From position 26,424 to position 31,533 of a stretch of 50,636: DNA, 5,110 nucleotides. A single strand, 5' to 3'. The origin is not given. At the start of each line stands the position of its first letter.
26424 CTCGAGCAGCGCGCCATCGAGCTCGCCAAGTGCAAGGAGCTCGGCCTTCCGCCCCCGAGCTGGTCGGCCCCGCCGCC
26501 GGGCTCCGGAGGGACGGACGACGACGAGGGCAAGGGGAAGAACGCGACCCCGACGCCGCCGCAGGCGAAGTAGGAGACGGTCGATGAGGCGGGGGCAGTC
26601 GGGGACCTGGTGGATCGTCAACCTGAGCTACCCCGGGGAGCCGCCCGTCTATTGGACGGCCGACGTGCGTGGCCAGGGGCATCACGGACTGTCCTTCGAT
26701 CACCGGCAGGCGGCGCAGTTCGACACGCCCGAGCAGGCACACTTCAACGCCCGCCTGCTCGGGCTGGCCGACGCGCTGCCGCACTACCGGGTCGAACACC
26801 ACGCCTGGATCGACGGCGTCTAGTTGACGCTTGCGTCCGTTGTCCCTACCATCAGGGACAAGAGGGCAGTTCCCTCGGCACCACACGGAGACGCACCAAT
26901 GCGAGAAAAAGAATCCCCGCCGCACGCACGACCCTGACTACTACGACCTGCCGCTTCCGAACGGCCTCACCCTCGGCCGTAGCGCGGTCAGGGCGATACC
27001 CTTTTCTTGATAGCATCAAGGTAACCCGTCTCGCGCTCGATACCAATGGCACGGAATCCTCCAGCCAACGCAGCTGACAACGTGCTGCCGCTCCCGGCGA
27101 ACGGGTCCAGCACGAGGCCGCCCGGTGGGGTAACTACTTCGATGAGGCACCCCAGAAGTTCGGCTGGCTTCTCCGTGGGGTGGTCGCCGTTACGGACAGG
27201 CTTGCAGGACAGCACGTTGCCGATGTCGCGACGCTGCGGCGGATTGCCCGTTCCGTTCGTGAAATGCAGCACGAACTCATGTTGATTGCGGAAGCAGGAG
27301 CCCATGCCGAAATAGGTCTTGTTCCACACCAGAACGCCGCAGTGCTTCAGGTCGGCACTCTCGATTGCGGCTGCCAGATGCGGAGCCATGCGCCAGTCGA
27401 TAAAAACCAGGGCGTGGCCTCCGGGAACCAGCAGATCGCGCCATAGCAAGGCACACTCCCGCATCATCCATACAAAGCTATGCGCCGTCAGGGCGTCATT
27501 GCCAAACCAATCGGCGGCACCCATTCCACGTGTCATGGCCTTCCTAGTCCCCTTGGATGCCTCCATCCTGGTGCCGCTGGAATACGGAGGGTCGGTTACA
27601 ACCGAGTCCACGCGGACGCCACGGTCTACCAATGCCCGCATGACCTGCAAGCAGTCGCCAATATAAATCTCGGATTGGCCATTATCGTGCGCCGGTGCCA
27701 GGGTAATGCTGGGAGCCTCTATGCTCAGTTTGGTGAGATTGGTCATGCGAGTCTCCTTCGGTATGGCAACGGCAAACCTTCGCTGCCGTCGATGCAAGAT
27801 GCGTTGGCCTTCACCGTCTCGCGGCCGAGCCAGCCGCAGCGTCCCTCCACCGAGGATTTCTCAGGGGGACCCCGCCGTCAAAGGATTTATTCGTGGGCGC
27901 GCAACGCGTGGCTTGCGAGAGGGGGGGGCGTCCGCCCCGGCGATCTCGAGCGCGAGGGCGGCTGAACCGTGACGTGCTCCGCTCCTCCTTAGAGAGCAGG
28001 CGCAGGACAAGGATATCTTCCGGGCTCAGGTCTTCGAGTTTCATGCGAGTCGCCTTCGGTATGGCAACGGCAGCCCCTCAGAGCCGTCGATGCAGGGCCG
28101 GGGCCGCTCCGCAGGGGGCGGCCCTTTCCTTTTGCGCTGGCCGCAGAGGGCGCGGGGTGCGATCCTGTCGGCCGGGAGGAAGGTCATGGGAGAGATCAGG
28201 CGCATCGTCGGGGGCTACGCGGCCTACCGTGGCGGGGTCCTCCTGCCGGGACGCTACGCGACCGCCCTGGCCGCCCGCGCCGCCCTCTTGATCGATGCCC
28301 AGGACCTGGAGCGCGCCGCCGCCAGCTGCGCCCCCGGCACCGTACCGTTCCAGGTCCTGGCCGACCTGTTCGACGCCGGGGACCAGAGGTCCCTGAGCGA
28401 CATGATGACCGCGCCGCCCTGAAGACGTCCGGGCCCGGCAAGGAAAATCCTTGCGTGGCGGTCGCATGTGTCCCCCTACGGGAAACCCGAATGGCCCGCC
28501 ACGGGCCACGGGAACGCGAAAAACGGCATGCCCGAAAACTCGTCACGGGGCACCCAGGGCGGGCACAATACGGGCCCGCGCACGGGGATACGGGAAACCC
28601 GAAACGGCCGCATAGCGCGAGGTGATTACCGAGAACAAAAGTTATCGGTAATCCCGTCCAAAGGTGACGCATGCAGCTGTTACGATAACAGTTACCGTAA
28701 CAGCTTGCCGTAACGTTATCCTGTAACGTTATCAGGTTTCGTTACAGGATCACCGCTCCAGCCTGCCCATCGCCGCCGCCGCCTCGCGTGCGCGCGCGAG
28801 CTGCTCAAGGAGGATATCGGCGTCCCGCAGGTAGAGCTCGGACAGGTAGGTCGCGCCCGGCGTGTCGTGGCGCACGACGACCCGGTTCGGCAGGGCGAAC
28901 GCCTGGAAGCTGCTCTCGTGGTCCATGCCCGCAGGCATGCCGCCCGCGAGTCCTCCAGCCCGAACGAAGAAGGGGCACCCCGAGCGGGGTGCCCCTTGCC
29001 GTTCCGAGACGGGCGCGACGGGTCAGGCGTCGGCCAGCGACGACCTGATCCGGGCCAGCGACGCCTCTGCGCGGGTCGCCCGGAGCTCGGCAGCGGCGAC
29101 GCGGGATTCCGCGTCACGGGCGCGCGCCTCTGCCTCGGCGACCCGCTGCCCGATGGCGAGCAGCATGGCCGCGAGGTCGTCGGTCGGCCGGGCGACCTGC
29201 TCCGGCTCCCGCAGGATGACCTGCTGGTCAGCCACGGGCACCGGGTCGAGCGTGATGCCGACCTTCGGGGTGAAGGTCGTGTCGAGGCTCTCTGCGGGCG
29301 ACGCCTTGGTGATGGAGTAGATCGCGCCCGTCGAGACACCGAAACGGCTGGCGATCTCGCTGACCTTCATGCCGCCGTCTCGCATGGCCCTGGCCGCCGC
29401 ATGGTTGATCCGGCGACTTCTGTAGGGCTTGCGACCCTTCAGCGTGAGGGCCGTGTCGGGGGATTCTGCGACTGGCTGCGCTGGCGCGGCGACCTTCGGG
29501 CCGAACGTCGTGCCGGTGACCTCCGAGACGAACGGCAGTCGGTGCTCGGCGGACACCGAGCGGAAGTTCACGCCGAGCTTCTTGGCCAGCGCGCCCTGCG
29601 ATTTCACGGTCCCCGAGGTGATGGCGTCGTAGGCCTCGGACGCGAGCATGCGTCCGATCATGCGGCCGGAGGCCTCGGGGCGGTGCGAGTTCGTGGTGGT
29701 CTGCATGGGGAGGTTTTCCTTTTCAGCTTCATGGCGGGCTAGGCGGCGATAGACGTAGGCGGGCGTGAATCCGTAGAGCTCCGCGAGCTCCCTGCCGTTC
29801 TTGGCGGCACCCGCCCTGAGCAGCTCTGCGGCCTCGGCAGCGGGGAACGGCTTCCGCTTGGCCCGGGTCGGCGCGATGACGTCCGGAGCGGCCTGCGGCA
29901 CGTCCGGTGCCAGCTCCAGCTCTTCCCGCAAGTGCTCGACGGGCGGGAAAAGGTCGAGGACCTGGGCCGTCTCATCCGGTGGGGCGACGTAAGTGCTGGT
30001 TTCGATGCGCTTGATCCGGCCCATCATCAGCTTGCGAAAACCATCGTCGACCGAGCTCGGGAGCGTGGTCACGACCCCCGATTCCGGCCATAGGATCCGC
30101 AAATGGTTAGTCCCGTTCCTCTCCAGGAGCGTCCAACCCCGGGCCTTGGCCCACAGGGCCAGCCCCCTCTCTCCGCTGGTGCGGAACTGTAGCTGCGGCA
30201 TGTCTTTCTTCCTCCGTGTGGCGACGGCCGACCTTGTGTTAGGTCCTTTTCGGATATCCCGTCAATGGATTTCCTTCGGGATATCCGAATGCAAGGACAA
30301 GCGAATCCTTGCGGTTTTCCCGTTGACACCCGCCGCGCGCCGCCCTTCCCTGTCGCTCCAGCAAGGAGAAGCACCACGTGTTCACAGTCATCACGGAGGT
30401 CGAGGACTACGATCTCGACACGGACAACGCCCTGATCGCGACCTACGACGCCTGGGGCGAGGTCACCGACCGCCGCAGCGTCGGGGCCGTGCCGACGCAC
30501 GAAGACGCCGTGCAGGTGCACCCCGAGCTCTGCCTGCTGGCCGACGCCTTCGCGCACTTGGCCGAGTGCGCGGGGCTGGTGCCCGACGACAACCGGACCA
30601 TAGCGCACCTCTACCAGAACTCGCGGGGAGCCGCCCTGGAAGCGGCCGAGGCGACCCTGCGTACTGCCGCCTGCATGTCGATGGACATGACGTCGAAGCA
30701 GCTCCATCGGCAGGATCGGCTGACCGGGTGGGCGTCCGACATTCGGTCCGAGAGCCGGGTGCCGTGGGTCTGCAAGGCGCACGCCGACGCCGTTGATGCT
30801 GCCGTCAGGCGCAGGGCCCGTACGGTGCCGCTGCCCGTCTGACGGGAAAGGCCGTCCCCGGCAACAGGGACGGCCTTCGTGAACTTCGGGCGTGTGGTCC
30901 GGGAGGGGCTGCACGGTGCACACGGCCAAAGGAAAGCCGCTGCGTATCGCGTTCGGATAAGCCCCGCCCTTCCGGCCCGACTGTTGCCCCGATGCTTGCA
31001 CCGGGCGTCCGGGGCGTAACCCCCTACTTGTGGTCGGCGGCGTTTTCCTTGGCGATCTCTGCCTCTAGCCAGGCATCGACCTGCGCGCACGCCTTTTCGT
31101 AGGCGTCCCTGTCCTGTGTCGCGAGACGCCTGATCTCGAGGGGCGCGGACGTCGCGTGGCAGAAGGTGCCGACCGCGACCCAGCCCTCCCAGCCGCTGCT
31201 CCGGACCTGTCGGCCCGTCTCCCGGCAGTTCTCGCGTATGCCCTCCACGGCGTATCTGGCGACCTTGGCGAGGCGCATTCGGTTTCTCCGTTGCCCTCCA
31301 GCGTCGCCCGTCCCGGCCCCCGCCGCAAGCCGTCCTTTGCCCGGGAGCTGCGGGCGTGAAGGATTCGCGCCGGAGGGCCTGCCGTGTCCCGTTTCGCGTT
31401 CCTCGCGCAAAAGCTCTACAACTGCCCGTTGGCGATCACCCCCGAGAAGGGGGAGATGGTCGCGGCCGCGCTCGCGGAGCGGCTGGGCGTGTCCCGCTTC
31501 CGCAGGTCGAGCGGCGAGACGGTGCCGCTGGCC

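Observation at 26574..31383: A roughly 4.8-kb accessory island splits the portal gene from the protease gene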

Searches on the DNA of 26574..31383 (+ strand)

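Call 105: search_dna_similar(query=window:26574-31383:+, collection=plasmids, mode=distant, max_rows=10)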
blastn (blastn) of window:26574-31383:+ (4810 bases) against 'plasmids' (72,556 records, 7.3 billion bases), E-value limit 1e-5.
Records with a match: 3; places in all: 3; records where one place covers at least 80% of the query: 0.
Best place of each record, by identity: 60-80% 3.
By first word of the organism name: Azospirillum 2; Streptomyces 1.
By predicted mobility (MOB-suite, as given by PLSDB): non-mobilizable 2; mobilizable 1.
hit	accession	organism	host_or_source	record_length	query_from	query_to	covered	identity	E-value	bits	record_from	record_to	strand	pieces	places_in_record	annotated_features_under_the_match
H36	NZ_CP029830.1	Azospirillum ramasamyi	single cell,Cow dung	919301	580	802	5%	71.8%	1e-20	111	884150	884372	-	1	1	DNA methyltransferase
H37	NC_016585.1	Azospirillum lipoferum 4B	-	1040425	579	802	5%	71.2%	4e-20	110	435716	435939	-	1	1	none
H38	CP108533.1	Streptomyces sp. NBC_01220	-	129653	505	609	2%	75.2%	3e-9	73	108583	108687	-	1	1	site-specific DNA-methyltransferase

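Call 106: get_annotated_region(hit=H36, flank=5000)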
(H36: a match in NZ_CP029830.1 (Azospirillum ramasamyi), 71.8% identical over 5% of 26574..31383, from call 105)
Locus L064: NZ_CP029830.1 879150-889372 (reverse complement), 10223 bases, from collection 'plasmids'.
description: Azospirillum ramasamyi strain M2T2B2 plasmid unnamed1, complete sequence
organism: Azospirillum ramasamyi (NCBI taxid 682998)
taxonomy: Bacteria; Pseudomonadota; Alphaproteobacteria; Rhodospirillales; Azospirillaceae; Azospirillum; Azospirillum ramasamyi
host: -; source: single cell,Cow dung; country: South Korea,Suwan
typing (MOB-suite, as given by PLSDB): non-mobilizable
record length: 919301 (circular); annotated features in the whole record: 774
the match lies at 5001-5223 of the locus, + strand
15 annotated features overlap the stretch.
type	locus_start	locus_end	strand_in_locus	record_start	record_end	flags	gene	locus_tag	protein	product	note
CDS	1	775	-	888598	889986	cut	-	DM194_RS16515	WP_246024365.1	phage portal protein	GO:0019068 - virion assembly [Evidence IEA]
CDS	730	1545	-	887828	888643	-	-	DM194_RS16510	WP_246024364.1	phage terminase large subunit family protein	-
CDS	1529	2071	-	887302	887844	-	-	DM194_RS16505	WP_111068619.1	terminase small subunit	-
CDS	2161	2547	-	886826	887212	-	-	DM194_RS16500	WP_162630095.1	hypothetical protein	-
CDS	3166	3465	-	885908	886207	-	-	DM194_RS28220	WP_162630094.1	hypothetical protein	-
CDS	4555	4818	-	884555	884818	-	-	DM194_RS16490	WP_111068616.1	hypothetical protein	-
CDS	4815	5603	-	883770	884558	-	-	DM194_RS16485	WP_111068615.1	DNA methyltransferase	GO:0006306 - DNA methylation [Evidence IEA]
CDS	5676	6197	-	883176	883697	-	-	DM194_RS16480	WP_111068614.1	host-nuclease inhibitor Gam family protein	-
CDS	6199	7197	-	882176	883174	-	-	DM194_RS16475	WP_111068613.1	tyrosine-type recombinase/integrase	GO:0015074 - DNA integration [Evidence IEA]; GO:0006310 - DNA recombination [Evidence IEA]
CDS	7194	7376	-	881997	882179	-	-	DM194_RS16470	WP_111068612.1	hypothetical protein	-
CDS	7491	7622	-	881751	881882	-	-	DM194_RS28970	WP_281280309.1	hypothetical protein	-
CDS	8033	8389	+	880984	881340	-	-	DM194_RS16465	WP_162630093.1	aegerolysin family protein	GO:0019836 - hemolysis by symbiont of host erythrocytes [Evidence IEA]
CDS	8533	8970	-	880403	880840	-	-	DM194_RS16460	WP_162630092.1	hypothetical protein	-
CDS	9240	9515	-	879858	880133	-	-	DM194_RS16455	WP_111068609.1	hypothetical protein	-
CDS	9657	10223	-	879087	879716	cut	-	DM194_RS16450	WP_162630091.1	hypothetical protein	-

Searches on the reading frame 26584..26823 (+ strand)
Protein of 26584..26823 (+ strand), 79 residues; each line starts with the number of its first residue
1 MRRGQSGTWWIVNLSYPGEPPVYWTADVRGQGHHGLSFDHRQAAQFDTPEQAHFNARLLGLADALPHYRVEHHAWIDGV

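Call 3: search_protein_families(library=pfam, proteins=[window:26587-26823:+], max_evalue=0.01)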
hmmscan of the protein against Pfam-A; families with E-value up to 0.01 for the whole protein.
window:26587-26823:+ (78 aa): 0 families

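Call 16: search_protein_families(library=phrogs, proteins=[window:26584-26823:+], max_evalue=0.1)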
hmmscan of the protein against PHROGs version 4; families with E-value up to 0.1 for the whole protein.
window:26584-26823:+ (79 aa): 0 families

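Call 17: search_protein_families(library=padloc, proteins=[window:26584-26823:+], max_evalue=0.1)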
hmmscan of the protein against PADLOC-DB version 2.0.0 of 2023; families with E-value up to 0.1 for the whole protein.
window:26584-26823:+ (79 aa): 0 families

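Call 18: search_protein_families(library=ncbifam, proteins=[window:26584-26823:+], max_evalue=0.1)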
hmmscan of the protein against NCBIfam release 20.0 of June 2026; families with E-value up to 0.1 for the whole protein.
window:26584-26823:+ (79 aa): 0 families

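Call 85: search_protein_families(library=pfam, proteins=[window:26584-26823:+], max_evalue=10)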
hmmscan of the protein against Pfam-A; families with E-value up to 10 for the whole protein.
window:26584-26823:+ (79 aa): 0 families

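Call 90: find_related_loci(query=window:26584-26823:+, collection=viral_contigs, flank=8000)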
Query window:26584-26823:+ (79 aa) in viral_contigs; peptide patterns used: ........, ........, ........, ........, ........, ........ (x = any residue, [..] = any of these).
5 stretches matched a pattern, but none encodes a relative of the query by tblastn (E <= 1e-3).
